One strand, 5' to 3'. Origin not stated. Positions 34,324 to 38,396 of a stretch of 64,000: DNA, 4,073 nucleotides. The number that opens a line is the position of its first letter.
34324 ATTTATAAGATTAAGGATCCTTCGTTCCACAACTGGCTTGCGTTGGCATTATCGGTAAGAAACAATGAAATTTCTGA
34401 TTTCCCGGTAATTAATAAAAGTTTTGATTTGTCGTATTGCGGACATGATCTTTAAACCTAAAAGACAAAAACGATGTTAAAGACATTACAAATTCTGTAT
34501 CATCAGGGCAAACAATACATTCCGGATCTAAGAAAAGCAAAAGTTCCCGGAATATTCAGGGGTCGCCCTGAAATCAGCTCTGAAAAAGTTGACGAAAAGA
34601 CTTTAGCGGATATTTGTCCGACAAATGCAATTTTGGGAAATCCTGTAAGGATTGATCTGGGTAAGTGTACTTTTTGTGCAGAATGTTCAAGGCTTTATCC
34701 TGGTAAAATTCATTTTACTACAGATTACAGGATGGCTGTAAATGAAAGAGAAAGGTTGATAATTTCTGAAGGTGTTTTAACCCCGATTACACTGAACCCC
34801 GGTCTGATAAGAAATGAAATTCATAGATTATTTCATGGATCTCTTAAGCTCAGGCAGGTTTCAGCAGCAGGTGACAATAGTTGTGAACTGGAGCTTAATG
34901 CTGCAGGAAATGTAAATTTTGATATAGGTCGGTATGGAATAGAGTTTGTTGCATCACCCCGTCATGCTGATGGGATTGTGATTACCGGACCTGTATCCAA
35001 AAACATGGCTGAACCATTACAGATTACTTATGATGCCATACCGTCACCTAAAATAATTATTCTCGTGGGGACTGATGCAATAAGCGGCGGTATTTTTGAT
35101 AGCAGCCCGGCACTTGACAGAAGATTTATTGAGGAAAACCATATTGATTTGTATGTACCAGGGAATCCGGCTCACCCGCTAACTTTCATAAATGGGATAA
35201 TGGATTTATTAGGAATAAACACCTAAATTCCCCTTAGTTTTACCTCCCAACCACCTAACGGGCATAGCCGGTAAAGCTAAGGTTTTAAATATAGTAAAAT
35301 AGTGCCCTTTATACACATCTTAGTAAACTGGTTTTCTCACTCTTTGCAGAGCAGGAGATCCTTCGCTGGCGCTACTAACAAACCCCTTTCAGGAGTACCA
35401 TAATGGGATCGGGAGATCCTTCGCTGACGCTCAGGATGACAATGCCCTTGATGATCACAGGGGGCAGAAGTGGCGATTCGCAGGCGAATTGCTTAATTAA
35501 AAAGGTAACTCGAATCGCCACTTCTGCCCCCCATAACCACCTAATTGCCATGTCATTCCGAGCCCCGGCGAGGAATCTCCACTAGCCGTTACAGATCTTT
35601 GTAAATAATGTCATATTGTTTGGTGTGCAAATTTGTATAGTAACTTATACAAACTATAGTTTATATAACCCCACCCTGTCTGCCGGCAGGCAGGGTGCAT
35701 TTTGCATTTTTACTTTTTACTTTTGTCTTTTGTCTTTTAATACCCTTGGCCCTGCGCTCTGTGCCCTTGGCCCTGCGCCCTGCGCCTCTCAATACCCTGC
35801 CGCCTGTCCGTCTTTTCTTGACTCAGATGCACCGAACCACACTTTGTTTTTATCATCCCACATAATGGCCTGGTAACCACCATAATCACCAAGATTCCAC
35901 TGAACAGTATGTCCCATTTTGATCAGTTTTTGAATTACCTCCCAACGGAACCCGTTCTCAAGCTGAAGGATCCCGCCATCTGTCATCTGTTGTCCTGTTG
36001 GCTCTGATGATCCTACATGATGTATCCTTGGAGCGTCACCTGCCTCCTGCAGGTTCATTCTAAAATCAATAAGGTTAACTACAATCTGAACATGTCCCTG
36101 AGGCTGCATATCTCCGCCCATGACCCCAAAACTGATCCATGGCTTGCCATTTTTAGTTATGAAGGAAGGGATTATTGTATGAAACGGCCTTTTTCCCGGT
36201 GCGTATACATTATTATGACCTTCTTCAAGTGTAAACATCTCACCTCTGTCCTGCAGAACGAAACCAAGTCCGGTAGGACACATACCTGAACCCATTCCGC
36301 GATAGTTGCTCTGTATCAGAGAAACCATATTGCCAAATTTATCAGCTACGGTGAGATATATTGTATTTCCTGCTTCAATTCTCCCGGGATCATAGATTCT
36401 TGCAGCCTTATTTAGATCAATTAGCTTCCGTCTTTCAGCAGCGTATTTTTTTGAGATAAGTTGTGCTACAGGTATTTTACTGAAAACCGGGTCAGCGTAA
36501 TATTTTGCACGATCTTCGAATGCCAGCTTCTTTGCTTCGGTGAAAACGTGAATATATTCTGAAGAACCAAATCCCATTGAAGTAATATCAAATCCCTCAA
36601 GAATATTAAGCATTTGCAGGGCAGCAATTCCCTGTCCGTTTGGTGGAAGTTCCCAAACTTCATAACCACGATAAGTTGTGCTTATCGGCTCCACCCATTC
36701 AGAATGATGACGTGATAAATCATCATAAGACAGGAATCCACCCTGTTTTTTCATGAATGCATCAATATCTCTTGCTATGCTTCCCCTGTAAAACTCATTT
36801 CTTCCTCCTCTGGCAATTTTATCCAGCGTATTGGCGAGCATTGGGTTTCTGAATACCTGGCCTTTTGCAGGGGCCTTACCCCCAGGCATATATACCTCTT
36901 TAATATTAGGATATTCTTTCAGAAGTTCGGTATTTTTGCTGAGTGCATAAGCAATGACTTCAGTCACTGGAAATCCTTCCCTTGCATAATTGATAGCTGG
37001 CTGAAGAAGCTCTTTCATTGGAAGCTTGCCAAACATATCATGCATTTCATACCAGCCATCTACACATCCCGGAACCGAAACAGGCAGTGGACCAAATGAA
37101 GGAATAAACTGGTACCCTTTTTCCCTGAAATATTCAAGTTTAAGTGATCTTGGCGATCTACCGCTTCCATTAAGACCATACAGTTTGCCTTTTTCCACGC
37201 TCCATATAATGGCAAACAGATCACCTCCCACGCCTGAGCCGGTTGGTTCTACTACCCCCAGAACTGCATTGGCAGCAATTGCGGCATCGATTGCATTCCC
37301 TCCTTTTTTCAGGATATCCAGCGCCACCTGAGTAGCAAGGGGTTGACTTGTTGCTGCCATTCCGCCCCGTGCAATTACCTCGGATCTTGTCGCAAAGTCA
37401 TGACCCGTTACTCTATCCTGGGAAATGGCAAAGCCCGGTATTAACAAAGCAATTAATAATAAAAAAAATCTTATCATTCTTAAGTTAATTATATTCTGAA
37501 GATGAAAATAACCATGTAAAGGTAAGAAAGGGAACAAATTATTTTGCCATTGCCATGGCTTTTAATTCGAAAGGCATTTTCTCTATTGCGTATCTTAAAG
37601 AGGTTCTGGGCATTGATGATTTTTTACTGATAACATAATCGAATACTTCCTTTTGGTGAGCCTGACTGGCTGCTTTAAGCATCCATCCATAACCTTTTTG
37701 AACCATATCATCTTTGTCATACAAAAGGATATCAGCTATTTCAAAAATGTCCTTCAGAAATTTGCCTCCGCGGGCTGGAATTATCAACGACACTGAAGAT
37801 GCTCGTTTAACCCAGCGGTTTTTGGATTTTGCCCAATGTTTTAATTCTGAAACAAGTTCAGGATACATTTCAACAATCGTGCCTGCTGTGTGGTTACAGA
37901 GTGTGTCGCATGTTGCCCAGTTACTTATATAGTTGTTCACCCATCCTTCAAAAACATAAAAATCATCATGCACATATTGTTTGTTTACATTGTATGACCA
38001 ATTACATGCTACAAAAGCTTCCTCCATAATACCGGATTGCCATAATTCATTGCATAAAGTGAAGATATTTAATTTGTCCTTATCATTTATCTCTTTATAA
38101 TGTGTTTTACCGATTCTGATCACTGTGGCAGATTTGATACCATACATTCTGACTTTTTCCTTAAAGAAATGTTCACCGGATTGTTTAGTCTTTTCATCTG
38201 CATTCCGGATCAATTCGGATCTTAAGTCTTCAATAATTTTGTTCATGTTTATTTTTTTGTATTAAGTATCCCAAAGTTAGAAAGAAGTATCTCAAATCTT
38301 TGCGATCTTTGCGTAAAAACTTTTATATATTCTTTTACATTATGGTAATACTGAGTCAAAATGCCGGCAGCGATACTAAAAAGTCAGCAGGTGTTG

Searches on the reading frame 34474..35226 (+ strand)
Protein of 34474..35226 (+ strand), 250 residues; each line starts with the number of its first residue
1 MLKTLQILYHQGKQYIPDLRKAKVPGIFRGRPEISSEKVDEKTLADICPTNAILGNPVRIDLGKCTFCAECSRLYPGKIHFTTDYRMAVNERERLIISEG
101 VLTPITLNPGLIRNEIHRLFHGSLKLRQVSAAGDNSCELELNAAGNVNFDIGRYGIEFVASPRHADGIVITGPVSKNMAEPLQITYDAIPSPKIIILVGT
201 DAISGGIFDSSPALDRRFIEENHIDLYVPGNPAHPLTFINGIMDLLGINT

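Call 4: search_protein_families(library=pfam, proteins=[window:34474-35226:+], max_evalue=0.01)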
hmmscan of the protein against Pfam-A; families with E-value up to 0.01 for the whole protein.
window:34474-35226:+ (250 aa): 2 families
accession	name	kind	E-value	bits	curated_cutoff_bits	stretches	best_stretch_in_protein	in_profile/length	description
PF01058.29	Oxidored_q6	-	2e-19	70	27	1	136-245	3-128/128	NADH ubiquinone oxidoreductase, 20 Kd subunit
PF00037.32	Fer4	-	0.0098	16.1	21.1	0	59-72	2-15/24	4Fe-4S binding domain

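Call 6: search_protein_families(library=ncbifam, proteins=[window:34474-35226:+], max_evalue=0.001)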
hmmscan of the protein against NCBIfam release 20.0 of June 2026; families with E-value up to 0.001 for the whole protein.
window:34474-35226:+ (250 aa): 13 families
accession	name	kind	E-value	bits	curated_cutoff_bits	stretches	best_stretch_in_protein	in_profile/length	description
NF005012.1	PRK06411.1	subfamily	9.9e-24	83.7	116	1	133-245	42-154/166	NADH-quinone oxidoreductase subunit NuoB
TIGR01957.1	nuoB_fam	subfamily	1.5e-21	76.8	142.7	1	133-245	25-138/145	NADH-quinone oxidoreductase subunit B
NF011391.0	PRK14816.1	equivalog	1.2e-18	67.5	283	1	135-245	62-173/196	NADH-quinone oxidoreductase subunit B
NF011395.0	PRK14820.1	equivalog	1.1e-17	64.3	263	1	135-245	43-153/180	NADH-quinone oxidoreductase subunit B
NF011394.0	PRK14819.1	equivalog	3.8e-17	62.7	312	1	133-245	39-152/264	NADH-quinone oxidoreductase subunit B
NF011390.0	PRK14815.1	equivalog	4.4e-17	62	281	1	133-245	41-153/183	NADH dehydrogenase subunit B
NF011393.0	PRK14818.1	equivalog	1.2e-15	57.5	255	1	133-245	39-151/173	NADH dehydrogenase subunit B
NF009808.0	PRK13292.1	equivalog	6.5e-15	54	1156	1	135-245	35-145/791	NADH-quinone oxidoreductase subunit B/C/D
NF011389.0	PRK14814.1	equivalog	1.7e-14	54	285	1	136-245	44-153/186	NADH dehydrogenase subunit B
NF011388.0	PRK14813.1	equivalog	6.7e-14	52.2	294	1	133-245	36-149/189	NADH dehydrogenase subunit B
NF011392.0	PRK14817.1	equivalog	1.4e-12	47.7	271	1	136-245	47-156/182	NADH-quinone oxidoreductase subunit B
NF009053.0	PRK12387.1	subfamily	3.2e-06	27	204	1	19-96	20-107/180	formate hydrogenlyase complex iron-sulfur subunit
TIGR01971.1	NuoI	subfamily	5.7e-05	22.7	113.05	1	58-99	76-118/121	NADH-quinone oxidoreductase, chain I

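Call 39: search_solved_structures(query=window:34474-35226:+, max_evalue=0.01, show_alignments=4)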
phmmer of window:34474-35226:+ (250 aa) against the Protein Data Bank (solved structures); distinct sequences matched with E-value up to 0.01: 43.
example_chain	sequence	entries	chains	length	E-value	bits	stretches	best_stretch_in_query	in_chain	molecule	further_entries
6cfw_J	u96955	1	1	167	5.2e-21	78.6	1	128-243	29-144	Probable membrane-bound hydrogenase subunit mbhJ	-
7z0s_G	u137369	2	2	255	2.4e-17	66.6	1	100-248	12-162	Formate hydrogenlyase subunit 7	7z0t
9f5x_F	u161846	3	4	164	5.7e-16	62.2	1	135-244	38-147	NADH:ubiquinone oxidoreductase subunit 10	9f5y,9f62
2fug_6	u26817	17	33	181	2e-15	60.4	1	133-245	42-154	NADH-quinone oxidoreductase chain 6 | NADH-QUINONE OXIDOREDUCTASE SUBUNIT 6 | NADH-quinone oxidoreductase subunit B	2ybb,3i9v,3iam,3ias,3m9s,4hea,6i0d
8e9g_B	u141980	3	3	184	3.3e-15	59.6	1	133-245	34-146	NADH-quinone oxidoreductase subunit B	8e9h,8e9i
8b9z_B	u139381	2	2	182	7.1e-15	58.6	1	136-245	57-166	LD31474p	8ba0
8esw_S7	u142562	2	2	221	1.1e-14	57.9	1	136-245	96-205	LD31474p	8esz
7arc_B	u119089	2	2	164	1.5e-14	57.5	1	135-244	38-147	PSST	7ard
7ar7_B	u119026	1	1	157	2.5e-14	56.8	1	135-245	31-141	NADH dehydrogenase [ubiquinone] iron-sulfur protein 7, mitochondrial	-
5lc5_B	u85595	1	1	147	3.8e-14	56.2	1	136-245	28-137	NADH dehydrogenase [ubiquinone] iron-sulfur protein 7, mitochondrial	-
7zeb_6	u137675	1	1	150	4e-14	56.1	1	136-245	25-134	NADH dehydrogenase [ubiquinone] iron-sulfur protein 7, mitochondrial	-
6g2j_B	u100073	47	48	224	4.3e-14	56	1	136-245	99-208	NADH dehydrogenase [ubiquinone] iron-sulfur protein 7, mitochondrial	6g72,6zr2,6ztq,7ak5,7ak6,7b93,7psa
9w2u_B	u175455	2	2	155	4.4e-14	55.9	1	136-245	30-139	NADH dehydrogenase [ubiquinone] iron-sulfur protein 7, mitochondrial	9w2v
7zd6_6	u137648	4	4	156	4.5e-14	55.9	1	136-245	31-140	NADH dehydrogenase [ubiquinone] iron-sulfur protein 7, mitochondrial | Complex I-20kD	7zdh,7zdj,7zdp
7v2c_C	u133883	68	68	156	4.6e-14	55.9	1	136-245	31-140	NADH dehydrogenase [ubiquinone] iron-sulfur protein 7,mitochondrial | NADH dehydrogenase [ubiquinone] iron-sulfur protein 7, mitochondrial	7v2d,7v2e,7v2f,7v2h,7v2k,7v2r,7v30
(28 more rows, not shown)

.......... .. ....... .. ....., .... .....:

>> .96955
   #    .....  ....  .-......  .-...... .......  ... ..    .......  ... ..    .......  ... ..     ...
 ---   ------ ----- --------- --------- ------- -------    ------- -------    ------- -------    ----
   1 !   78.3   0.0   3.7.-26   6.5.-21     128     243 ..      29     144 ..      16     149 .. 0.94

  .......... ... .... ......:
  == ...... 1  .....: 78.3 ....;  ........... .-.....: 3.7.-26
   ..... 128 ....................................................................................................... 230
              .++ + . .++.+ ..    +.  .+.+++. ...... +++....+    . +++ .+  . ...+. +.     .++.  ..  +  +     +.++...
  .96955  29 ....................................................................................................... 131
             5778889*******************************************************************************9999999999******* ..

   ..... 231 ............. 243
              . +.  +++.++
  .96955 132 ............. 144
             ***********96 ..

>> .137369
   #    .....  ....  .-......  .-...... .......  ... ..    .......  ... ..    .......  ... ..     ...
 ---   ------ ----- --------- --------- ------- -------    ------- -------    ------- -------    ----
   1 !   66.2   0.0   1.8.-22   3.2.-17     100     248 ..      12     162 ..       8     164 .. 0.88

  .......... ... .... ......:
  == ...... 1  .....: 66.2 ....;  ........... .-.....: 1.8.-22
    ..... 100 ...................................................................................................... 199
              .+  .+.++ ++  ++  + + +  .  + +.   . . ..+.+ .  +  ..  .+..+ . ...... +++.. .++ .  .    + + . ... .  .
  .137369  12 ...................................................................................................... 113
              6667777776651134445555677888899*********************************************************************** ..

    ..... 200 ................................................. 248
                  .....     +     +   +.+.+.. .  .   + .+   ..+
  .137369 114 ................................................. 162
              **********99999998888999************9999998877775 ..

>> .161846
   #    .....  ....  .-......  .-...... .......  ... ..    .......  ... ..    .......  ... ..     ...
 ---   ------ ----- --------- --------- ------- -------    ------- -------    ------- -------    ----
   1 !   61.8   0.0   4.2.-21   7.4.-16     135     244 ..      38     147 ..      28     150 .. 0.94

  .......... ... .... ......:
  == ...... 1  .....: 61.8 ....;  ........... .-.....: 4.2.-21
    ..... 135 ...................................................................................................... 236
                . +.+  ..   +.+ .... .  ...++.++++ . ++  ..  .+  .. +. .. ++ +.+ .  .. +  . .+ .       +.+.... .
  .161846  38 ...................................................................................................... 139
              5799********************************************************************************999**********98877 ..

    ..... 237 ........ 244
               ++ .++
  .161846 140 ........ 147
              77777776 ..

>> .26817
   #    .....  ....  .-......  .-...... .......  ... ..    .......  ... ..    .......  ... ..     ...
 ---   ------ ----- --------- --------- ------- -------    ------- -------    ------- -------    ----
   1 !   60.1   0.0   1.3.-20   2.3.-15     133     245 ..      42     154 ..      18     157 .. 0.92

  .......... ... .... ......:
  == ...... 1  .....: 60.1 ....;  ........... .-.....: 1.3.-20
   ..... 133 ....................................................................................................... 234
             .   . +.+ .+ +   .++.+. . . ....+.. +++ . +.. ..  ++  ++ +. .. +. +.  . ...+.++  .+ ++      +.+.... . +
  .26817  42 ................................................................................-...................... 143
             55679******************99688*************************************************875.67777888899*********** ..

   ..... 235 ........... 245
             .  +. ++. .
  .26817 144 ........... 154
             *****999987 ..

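Call 49: find_homologous_proteins(query=window:34474-35226:+, max_evalue=0.00001)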
Query window:34474-35226:+ (250 aa): 7999 proteins with E <= 0.00001 among 8000 candidates; the best 120 are listed.
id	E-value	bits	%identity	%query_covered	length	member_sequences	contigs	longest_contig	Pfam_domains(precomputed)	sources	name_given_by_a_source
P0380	9.2e-161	551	97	100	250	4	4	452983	PF01058.30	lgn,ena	-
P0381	1.8e-143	495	85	99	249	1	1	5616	PF01058.30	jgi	jgi:Ni,Fe-hydrogenase III small subunit/ferredoxin-like protein FixX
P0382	1.1e-142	492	85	99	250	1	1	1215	PF01058.30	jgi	jgi:Ni,Fe-hydrogenase III small subunit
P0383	8.6e-142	489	85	99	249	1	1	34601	PF01058.30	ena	-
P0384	1.5e-141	488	86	100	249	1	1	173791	PF01058.30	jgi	jgi:Ni,Fe-hydrogenase III small subunit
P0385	2.3e-141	488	85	99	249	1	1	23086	PF01058.30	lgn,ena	-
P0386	3.1e-141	487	86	100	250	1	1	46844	PF01058.30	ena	-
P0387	4.5e-141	487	85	99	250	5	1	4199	PF01058.30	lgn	-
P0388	6.6e-141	486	84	100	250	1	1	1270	PF01058.30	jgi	jgi:Ni,Fe-hydrogenase III small subunit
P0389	7.0e-141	486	86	96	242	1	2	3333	PF01058.30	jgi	jgi:Ni,Fe-hydrogenase III small subunit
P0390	1.2e-140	485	86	100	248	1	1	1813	PF01058.30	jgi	jgi:Ni,Fe-hydrogenase III small subunit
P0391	1.3e-140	485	84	100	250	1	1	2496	PF01058.30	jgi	jgi:Ni,Fe-hydrogenase III small subunit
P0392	1.6e-140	485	84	100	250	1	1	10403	PF01058.30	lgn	-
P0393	1.7e-140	485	85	100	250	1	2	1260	PF01058.30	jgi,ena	jgi:Ni,Fe-hydrogenase III small subunit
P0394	1.8e-140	485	85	100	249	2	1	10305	PF01058.30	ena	-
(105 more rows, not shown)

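Call 80: predict_structure(alignment_id=A3)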
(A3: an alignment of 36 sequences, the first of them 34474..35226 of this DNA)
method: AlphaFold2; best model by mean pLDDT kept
length: 250 residues; sequences in the alignment: 36
mean_pLDDT: 48.9   pTM: 0.38
mean pLDDT of the five models: 48.9, 48.1, 45.8, 44.4, 38.5
residues with pLDDT >= 90: 9; 70-90: 37; 50-70: 46; < 50: 158
segments of 3 or more residues with pLDDT < 50: 1-29, 84-91, 104-207, 224-238
pLDDT, mean of each block of 10 residues (from residue 1): 28 28 35 84 87 87 68 83 49 68 49 44 34 27 25 25 31 38 39 41 48 55 47 45 57
secondary structure, 60 per line:
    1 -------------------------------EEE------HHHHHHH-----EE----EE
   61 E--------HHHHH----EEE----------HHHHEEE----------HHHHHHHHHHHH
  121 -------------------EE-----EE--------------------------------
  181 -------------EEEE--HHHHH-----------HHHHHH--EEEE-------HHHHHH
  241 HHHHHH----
elements in order: E32-34 H41-47 E59-61 H70-74 E79-81 H92-95 E96-98 H109-120 E194-197 H200-204 H216-221 E224-227 H235-246

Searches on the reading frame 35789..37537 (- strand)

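Call 9: search_protein_families(library=pfam, proteins=[window:35789-37537:-], max_evalue=0.001)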
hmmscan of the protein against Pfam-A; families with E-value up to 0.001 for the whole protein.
window:35789-37537:- (582 aa): 1 family
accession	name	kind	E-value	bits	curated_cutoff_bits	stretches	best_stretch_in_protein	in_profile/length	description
PF01019.26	G_glu_transpept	-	6.9e-163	543.6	27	1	74-577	2-512/512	Gamma-glutamyltranspeptidase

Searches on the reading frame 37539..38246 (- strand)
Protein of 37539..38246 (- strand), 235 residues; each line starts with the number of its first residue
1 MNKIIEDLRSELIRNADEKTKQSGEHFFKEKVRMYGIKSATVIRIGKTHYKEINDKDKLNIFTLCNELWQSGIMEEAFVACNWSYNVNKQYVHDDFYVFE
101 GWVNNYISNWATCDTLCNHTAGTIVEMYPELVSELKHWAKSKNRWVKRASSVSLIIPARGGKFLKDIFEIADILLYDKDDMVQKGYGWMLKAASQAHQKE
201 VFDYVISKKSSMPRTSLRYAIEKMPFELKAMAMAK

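Call 9: search_protein_families(library=pfam, proteins=[window:37539-38246:-], max_evalue=0.001)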
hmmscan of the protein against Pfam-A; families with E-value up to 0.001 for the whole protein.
window:37539-38246:- (235 aa): 1 family
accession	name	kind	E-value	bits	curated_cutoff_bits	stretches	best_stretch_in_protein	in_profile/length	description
PF08713.17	DNA_alkylation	-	2.6e-59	200.9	21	1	9-224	2-213/213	DNA alkylation repair enzyme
